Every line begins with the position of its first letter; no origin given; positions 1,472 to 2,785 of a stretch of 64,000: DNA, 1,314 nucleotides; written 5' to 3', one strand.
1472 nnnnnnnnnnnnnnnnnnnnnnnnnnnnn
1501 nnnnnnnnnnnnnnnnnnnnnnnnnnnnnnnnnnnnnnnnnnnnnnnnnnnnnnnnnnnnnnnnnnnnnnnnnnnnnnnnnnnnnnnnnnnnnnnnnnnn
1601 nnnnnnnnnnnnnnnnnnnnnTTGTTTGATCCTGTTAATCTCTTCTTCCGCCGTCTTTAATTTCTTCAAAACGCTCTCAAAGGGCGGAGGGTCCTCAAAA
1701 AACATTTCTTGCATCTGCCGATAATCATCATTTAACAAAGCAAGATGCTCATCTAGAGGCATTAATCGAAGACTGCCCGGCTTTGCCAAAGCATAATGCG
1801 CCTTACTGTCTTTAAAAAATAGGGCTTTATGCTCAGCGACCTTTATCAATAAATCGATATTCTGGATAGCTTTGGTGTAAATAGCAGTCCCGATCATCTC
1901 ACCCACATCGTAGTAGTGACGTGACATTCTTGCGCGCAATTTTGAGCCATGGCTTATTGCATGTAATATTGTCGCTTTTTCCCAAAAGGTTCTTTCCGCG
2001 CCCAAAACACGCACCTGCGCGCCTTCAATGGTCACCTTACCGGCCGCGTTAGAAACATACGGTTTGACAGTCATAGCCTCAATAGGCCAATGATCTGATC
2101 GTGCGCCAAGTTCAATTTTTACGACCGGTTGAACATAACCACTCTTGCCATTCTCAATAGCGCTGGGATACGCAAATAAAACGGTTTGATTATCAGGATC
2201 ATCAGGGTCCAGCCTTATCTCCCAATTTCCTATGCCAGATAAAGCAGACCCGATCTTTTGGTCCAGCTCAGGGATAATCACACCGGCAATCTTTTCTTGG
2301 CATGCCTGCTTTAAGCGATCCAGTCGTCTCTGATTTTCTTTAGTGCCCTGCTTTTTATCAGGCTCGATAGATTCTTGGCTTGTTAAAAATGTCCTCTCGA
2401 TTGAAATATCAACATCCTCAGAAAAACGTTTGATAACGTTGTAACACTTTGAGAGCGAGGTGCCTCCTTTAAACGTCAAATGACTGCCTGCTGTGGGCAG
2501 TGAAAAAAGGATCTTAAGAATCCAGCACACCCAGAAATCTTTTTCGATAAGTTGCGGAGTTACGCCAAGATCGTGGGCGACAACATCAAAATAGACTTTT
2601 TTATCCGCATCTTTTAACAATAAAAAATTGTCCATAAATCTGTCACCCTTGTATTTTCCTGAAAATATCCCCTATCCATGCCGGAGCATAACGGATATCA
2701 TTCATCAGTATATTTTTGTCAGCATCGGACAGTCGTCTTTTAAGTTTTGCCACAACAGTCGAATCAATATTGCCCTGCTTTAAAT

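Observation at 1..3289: AbiE toxin-antitoxin operon extended by a translationally coupled metallophosphoesterase and an Rx4H (HEPN-like) protein, next to a radC-like gene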

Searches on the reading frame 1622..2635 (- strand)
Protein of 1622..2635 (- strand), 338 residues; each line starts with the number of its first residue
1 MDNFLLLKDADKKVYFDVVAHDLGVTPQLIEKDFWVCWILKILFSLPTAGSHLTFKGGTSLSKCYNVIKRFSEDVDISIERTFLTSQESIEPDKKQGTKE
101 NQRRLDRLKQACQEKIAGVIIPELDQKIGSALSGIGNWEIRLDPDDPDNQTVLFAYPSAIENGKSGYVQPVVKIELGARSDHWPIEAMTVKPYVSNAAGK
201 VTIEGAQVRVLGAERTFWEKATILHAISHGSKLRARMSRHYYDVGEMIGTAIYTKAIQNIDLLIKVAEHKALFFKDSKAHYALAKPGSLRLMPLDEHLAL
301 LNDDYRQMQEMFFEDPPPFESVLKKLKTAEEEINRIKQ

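Call 4: search_protein_families(library=pfam, proteins=[window:1622-2635:-], max_evalue=1)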
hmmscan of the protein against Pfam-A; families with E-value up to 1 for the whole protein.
window:1622-2635:- (338 aa): 2 families
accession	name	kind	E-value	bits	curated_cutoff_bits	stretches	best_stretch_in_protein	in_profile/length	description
PF08843.17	AbiEii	-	1.3e-39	137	22.5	1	39-324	2-237/238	Nucleotidyl transferase AbiEii toxin, Type IV TA system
PF15639.11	Tox-MPTase3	-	0.1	13.2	25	1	199-253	74-130/131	Metallopeptidase toxin 3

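Call 6: search_protein_families(library=padloc, proteins=[window:1622-2635:-], max_evalue=1)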
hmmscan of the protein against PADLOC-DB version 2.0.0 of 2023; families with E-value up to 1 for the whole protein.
window:1622-2635:- (338 aa): 23 families
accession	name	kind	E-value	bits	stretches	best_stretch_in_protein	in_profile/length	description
PDLC02289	AbiEii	-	2.2e-103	344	1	1-337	3-304/309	AbiEii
PDLC02315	AbiEii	-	2.6e-47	159.7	1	20-335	26-345/352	AbiEii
PDLC02292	AbiEii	-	8.8e-42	141.8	1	18-330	16-281/283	AbiEii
PDLC02302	AbiEii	-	4.6e-24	83.4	1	18-333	14-309/313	AbiEii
PDLC02297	AbiEii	-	4.7e-23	80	1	12-221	4-187/307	AbiEii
PDLC02322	AbiEii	-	1.1e-22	78.9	1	6-329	3-318/324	AbiEii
PDLC02304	AbiEii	-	1.9e-17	62.1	1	19-100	10-90/260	AbiEii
PDLC02316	AbiEii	-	9.8e-17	59.3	2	16-99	14-95/314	AbiEii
PDLC02317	AbiEii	-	3.7e-12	43.9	1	19-80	10-71/396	AbiEii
PDLC02323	AbiEii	-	6.8e-09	33.7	1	23-89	12-75/248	AbiEii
PDLC02299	AbiEii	-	7.3e-08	30.1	1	14-81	10-74/344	AbiEii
PDLC02294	AbiEii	-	8.1e-08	30.4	1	28-77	20-70/260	AbiEii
PDLC02296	AbiEii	-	1.3e-07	29.1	1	28-85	22-77/282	AbiEii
PDLC02321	AbiEii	-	1.5e-07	29.4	1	15-82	6-72/296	AbiEii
PDLC02303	AbiEii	-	2.4e-07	28.5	1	18-77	8-65/249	AbiEii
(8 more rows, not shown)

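Call 7: search_protein_families(library=ncbifam, proteins=[window:1622-2635:-], max_evalue=1)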
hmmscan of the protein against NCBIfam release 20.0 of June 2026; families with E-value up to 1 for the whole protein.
window:1622-2635:- (338 aa): 1 family
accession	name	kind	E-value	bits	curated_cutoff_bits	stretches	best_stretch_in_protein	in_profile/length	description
TIGR02853.1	spore_dpaA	equivalog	0.099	11.9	319.65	1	200-265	146-215/287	dipicolinic acid synthetase subunit A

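Call 54: search_protein_families(library=phrogs, proteins=[window:1622-2635:-], max_evalue=0.01)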
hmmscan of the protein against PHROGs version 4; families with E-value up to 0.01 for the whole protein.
window:1622-2635:- (338 aa): 1 family
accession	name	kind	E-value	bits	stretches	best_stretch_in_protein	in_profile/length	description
phrog_19731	-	unknown function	4.7e-22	79.7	1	8-328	8-309/314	-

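Call 61: search_solved_structures(query=window:1622-2635:-, max_evalue=1, show_alignments=4)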
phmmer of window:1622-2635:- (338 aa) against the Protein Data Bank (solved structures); distinct sequences matched with E-value up to 1: 1.
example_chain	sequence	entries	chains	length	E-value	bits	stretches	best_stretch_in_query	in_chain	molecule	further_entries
6y56_A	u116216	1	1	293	0.36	13.5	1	49-79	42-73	Uncharacterized protein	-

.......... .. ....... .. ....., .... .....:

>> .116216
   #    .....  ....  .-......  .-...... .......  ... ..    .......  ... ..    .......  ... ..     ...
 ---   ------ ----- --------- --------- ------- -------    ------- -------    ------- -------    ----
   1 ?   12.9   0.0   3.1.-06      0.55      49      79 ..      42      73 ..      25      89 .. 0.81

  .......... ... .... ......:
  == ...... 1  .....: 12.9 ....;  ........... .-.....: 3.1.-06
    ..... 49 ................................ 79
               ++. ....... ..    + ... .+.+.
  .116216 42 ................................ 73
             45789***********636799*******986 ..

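Call 86: find_homologous_proteins(query=window:1622-2635:-, max_evalue=1e-10)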
Query window:1622-2635:- (338 aa): 7987 proteins with E <= 1e-10 among 8000 candidates; the best 120 are listed.
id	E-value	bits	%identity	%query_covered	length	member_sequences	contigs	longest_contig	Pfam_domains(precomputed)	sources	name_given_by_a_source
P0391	2.6e-213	726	95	100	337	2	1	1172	PF08843.18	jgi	-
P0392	8.7e-211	717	93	100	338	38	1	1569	PF08843.18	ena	-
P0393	1.2e-210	717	93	100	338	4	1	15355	PF08843.18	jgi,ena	-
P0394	7.9e-210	714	93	100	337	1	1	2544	PF08843.18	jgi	-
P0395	4.9e-206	702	91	100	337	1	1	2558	PF08843.18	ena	-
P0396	4.3e-203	692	90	100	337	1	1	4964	PF08843.18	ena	-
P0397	1.7e-202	690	91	98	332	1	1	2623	PF08843.18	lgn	-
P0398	1.9e-201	687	88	100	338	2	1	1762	PF08843.18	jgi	jgi:hypothetical protein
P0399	2.7e-200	683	88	100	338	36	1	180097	PF08843.18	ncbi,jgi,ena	ncbi:MAG: nucleotidyl transferase AbiEii/AbiGii toxin family protein [Candidatus Omnitrophota bacter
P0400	2.6e-199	680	88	100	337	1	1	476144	PF08843.18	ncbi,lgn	-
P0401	2.7e-199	680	88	100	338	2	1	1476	PF08843.18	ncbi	-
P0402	1.0e-198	678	87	100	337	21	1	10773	PF08843.18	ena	-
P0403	2.6e-198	676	89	100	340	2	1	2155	PF08843.18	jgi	-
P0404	7.1e-198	675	87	100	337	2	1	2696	PF08843.18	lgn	-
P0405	9.3e-197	671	86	100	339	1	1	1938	PF08843.18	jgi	jgi:hypothetical protein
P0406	1.1e-196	671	86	100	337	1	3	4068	PF08843.18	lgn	-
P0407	3.9e-196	669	87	100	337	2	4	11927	PF08843.18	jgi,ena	-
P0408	2.0e-195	667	86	100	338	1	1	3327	PF08843.18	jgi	-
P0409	5.2e-195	665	86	99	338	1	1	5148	PF08843.18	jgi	jgi:hypothetical protein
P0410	1.4e-193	661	86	100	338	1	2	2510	PF08843.18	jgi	jgi:hypothetical protein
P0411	2.6e-193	660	86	100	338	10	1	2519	PF08843.18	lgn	-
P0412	1.7e-192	657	85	100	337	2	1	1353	PF08843.18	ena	-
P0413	2.5e-192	657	86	100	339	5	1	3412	PF08843.18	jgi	-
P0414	4.2e-192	656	84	100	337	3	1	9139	PF08843.18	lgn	-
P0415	9.0e-192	655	86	100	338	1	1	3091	PF08843.18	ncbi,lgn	ncbi:MAG: nucleotidyl transferase AbiEii/AbiGii toxin family protein [Candidatus Omnitrophota bacter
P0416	1.8e-190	651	85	100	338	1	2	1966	PF08843.18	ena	-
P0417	5.9e-190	649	84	100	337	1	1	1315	PF08843.18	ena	-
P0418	6.0e-190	649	85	100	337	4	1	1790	PF08843.18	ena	-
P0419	8.5e-190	648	85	100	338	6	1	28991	PF08843.18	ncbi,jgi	ncbi:MAG: nucleotidyl transferase AbiEii/AbiGii toxin family protein [Candidatus Omnitrophota bacter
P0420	2.1e-189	647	84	99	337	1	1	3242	PF08843.18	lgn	-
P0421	3.9e-189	646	85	100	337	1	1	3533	PF08843.18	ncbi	-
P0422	5.2e-189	646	84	100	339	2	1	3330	PF08843.18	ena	-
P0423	6.0e-189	646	84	100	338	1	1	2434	PF08843.18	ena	-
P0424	2.8e-188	643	83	100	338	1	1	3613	PF08843.18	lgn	-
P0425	7.7e-188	642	84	100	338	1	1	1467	PF08843.18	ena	-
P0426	1.3e-187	641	85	100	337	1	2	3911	PF08843.18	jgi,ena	-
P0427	2.8e-187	640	83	99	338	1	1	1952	PF08843.18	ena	-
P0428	4.2e-186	636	83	100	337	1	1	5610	PF08843.18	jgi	jgi:hypothetical protein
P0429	2.0e-185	634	81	100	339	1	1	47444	PF08843.18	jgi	-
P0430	3.3e-185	633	82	100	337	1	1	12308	PF08843.18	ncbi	ncbi:MAG: nucleotidyl transferase AbiEii/AbiGii toxin family protein [Candidatus Omnitrophota bacter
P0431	4.5e-185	633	82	100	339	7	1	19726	PF08843.18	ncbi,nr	ncbi:MAG: nucleotidyl transferase AbiEii/AbiGii toxin family protein [Candidatus Omnitrophica bacter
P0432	5.7e-185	632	82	100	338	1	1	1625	PF08843.18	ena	-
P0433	6.6e-185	632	82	100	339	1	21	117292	PF08843.18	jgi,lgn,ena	-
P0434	1.5e-184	631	82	100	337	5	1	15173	PF08843.18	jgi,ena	-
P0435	2.8e-184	630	82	100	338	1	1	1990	PF08843.18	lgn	-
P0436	5.7e-184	629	82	99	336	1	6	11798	PF08843.18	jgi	-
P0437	2.1e-183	627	81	100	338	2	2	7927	PF08843.18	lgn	-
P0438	2.7e-183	627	81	100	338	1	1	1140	PF08843.18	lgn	-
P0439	7.7e-182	622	83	98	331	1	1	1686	PF08843.18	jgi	jgi:hypothetical protein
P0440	3.4e-181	620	80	100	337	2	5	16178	PF08843.18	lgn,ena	-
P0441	1.2e-180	618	81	99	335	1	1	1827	PF08843.18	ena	-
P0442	5.8e-180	616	80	100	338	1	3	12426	PF08843.18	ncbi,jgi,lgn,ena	-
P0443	2.2e-179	614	79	100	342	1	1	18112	PF08843.18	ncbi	-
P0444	5.1e-179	613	79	100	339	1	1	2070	PF08843.18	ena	-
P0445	1.9e-177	608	78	100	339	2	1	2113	PF08843.18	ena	-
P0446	1.3e-175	602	79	100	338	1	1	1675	PF08843.18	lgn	-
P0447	2.5e-175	601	78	100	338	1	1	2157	PF08843.18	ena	-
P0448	1.4e-174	598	78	99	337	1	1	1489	PF08843.18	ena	-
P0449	2.7e-169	581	75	100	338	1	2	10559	PF08843.18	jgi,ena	-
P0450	2.2e-165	568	73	100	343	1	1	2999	PF08843.18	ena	-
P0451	4.1e-165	567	74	99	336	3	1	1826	PF08843.18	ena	-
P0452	6.0e-165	567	72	100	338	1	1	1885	PF08843.18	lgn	-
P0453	1.2e-160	553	73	100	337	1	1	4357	PF08843.18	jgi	-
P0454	1.2e-159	549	71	99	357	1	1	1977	PF08843.18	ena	-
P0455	1.6e-159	549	71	100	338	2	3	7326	PF08843.18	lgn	-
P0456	2.3e-159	548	71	99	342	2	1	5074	PF08843.18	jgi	-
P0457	1.7e-157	542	72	100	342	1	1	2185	PF08843.18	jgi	-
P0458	5.4e-157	540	72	100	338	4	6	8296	PF08843.18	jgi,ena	-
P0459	4.3e-154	531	67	99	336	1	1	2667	PF08843.18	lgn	-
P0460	9.1e-154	530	68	99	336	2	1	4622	PF08843.18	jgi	-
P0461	1.6e-153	529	70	99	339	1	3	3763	PF08843.18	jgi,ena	-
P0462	3.3e-151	522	66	100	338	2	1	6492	PF08843.18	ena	-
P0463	8.8e-151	520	69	100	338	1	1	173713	PF08843.18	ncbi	-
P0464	1.6e-150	519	79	86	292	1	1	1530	PF08843.18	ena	-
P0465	1.4e-149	516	68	99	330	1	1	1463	PF08843.18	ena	-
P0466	2.7e-148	512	66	99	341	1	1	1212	PF08843.18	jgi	-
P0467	6.5e-148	511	66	100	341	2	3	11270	PF08843.18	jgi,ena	-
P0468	2.0e-145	503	66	99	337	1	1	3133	PF08843.18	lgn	-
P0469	2.0e-145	502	67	99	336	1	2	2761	PF08843.18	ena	-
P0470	1.1e-144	500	72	91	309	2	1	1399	PF08843.18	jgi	jgi:hypothetical protein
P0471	5.7e-144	498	88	75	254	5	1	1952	PF08843.18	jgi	jgi:hypothetical protein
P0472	2.6e-143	496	64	100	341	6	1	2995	PF08843.18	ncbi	-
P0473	5.4e-141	488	64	100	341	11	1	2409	PF08843.18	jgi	-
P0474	6.1e-141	488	64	100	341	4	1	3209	PF08843.18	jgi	jgi:hypothetical protein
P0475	1.1e-140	487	63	99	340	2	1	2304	PF08843.18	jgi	jgi:hypothetical protein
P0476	8.1e-140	484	64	100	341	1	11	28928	PF08843.18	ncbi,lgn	-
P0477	1.3e-139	483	64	100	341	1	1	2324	PF08843.18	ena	-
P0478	1.9e-139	483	64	100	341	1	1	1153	PF08843.18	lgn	-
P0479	8.8e-139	481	73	87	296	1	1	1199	PF08843.18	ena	-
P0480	1.1e-138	480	64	99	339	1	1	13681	PF08843.18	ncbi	-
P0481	1.2e-138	480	64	100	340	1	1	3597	PF08843.18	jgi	jgi:hypothetical protein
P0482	2.0e-138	479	64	99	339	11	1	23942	PF08843.18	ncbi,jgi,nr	ncbi:MAG: nucleotidyl transferase AbiEii/AbiGii toxin family protein [Nitrospirae bacterium]|nr:nucl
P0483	2.1e-138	479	63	99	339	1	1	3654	PF08843.18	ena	-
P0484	2.3e-138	479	64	100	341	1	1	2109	PF08843.18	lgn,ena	-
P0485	4.6e-138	478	63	100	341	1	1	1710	PF08843.18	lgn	-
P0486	5.0e-138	478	64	100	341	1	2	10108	PF08843.18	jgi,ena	-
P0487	8.1e-138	477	63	100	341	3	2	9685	PF08843.18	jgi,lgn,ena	-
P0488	9.5e-138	477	81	76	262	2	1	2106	PF08843.18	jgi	-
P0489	1.7e-137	476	62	100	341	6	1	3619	PF08843.18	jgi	-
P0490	5.5e-137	475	62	99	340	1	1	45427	PF08843.18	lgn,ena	-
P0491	8.2e-137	474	62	100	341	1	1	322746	PF08843.18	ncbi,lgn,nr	ncbi:MAG: nucleotidyl transferase AbiEii/AbiGii toxin family protein [Candidatus Omnitrophica bacter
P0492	8.9e-137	474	63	100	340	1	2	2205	PF08843.18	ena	-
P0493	1.0e-136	474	62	100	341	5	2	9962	PF08843.18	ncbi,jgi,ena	-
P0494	1.3e-136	474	62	100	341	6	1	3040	PF08843.18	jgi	-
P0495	2.5e-136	473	61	100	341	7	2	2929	PF08843.18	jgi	-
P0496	3.3e-136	472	62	100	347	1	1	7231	PF08843.18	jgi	jgi:hypothetical protein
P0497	7.9e-136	471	62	100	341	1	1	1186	PF08843.18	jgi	jgi:hypothetical protein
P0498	8.0e-136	471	62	100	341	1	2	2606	PF08843.18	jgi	-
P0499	2.2e-135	469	62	100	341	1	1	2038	PF08843.18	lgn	-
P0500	3.1e-135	469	62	99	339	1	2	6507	PF08843.18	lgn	-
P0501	4.7e-135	468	61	100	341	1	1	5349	PF08843.18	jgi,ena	-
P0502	9.1e-135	467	62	99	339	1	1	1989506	PF08843.18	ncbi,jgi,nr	ncbi:nucleotidyl transferase AbiEii/AbiGii toxin family protein [bacterium]|jgi:hypothetical protein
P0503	1.1e-134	467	64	99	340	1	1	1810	PF08843.18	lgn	-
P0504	1.7e-134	467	62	100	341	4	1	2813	PF08843.18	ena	-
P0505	1.7e-134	467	60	100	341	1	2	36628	PF08843.18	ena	-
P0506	1.9e-134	466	61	100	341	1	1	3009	PF08843.18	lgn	-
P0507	2.0e-134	466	62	100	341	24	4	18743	PF08843.18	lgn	-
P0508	2.4e-134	466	62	100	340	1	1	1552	PF08843.18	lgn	-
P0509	3.0e-134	466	60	100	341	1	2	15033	PF08843.18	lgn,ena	-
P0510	6.1e-134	465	61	100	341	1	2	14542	PF08843.18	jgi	-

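Call 87: find_encoding_contigs(protein=P0433, flank=3500, max_places=6)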
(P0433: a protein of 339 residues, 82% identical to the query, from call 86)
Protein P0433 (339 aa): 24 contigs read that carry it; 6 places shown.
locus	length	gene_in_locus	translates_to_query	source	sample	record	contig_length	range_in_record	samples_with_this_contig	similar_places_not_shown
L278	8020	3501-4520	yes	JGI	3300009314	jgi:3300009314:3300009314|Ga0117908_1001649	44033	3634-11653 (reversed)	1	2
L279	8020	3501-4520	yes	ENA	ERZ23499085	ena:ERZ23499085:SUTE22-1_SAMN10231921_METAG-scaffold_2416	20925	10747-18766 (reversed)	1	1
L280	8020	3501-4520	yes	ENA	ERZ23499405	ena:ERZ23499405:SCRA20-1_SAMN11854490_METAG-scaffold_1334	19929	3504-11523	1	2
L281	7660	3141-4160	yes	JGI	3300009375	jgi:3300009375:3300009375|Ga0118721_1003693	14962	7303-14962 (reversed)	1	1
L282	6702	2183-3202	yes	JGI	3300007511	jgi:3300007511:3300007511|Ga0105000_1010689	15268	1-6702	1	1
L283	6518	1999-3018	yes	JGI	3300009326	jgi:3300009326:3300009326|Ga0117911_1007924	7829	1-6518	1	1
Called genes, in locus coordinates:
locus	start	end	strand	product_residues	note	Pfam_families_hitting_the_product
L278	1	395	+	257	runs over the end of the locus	PF01209:Ubie_methyltran, PF03848:TehB (weak), PF13489:Methyltransf_23, PF05175:MTS, PF08241:Methyltransf_11, PF08242:Methyltransf_12, PF13649:Methyltransf_25, PF13847:Methyltransf_31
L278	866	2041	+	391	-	-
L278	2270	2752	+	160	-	PF01980:TrmO_N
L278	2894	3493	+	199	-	PF19570:DUF6088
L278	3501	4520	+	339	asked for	PF08843:AbiEii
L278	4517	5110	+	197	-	PF00149:Metallophos (faint), PF12850:Metallophos_2 (weak)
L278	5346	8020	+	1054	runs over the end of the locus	PF09848:SLFN-g3_helicase (faint), PF13086:AAA_11, PF13245:AAA_19 (weak), PF13604:AAA_30 (weak), PF13087:AAA_12, PF18741:MTES_1575, PF04480:DUF559 (weak)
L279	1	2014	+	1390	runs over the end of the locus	?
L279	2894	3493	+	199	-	PF19570:DUF6088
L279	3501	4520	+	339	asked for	PF08843:AbiEii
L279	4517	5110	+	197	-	PF00149:Metallophos (faint), PF12850:Metallophos_2 (weak)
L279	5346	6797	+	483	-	PF13086:AAA_11, PF13245:AAA_19 (weak), PF13604:AAA_30, PF09848:SLFN-g3_helicase (weak)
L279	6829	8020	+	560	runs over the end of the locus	PF13086:AAA_11, PF13087:AAA_12, PF04480:DUF559 (weak), PF18741:MTES_1575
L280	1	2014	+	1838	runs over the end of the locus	?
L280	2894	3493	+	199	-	PF19570:DUF6088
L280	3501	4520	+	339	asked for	PF08843:AbiEii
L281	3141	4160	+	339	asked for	PF08843:AbiEii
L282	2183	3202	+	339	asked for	PF08843:AbiEii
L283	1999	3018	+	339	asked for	PF08843:AbiEii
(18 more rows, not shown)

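Call 88: find_encoding_contigs(protein=P0463, flank=3500, max_places=2)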
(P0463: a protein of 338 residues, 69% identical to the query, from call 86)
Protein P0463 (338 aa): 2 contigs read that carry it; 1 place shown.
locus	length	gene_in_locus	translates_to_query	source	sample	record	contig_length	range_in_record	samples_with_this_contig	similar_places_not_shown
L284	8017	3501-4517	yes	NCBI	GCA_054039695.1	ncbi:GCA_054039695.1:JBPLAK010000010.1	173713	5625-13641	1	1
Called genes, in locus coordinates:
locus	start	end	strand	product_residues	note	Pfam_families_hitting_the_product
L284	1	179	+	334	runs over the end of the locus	PF01547:SBP_bac_1, PF13531:SBP_bac_11, PF13416:SBP_bac_8, PF13343:SBP_bac_6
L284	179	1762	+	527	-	PF00528:BPD_transp_1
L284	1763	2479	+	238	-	PF00005:ABC_tran, PF13304:AAA_21 (faint)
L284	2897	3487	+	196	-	PF19570:DUF6088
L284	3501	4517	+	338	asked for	PF08843:AbiEii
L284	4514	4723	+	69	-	-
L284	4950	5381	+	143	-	-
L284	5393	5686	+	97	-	PF28130:DUF8371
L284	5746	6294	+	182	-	PF01844:HNH, PF14279:HNH_5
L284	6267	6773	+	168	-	PF07819:PGAP1 (weak), PF02089:Palm_thioest (weak)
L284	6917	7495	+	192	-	PF06414:Zeta_toxin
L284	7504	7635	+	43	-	-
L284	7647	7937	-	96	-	-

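Call 89: find_encoding_contigs(protein=P0502, flank=3500, max_places=2)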
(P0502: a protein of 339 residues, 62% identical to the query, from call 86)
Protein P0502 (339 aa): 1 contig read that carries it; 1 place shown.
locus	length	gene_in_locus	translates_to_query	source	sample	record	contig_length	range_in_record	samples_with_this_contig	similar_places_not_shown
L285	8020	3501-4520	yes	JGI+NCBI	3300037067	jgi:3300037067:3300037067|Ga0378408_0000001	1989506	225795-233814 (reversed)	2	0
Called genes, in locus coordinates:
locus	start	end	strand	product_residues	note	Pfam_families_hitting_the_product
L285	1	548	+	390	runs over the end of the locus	PF01595:CNNM, PF00571:CBS (weak), PF03471:CorC_HlyC (weak)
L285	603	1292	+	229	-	PF01797:Y1_Tnp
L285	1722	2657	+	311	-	PF13593:SBF_like, PF01758:SBF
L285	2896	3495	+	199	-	PF19570:DUF6088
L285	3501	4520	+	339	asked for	PF08843:AbiEii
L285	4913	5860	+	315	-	PF07751:Abi_2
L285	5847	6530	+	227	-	PF20582:UPF0758_N, PF04002:RadC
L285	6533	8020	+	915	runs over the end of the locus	PF04313:HSDR_N (weak), PF00270:DEAD, PF04851:ResIII, PF18766:SWI2_SNF2, PF08463:EcoEI_R_C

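Call 90: find_encoding_contigs(protein=P0482, flank=3500, max_places=3)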
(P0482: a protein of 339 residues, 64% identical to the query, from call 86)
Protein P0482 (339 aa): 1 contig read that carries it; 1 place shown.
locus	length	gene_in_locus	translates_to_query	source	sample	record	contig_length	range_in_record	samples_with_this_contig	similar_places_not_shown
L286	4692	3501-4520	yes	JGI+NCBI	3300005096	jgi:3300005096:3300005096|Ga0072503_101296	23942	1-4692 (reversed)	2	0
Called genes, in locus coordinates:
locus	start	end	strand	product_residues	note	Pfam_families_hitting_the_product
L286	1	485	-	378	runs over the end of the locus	-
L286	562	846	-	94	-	-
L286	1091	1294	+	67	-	PF13560:HTH_31, PF12844:HTH_19, PF13443:HTH_26 (weak), PF01381:HTH_3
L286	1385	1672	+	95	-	PF01541:GIY-YIG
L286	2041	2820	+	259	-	PF13310:Virulence_RhuM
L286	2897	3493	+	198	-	PF19570:DUF6088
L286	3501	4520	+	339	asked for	PF08843:AbiEii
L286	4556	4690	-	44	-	?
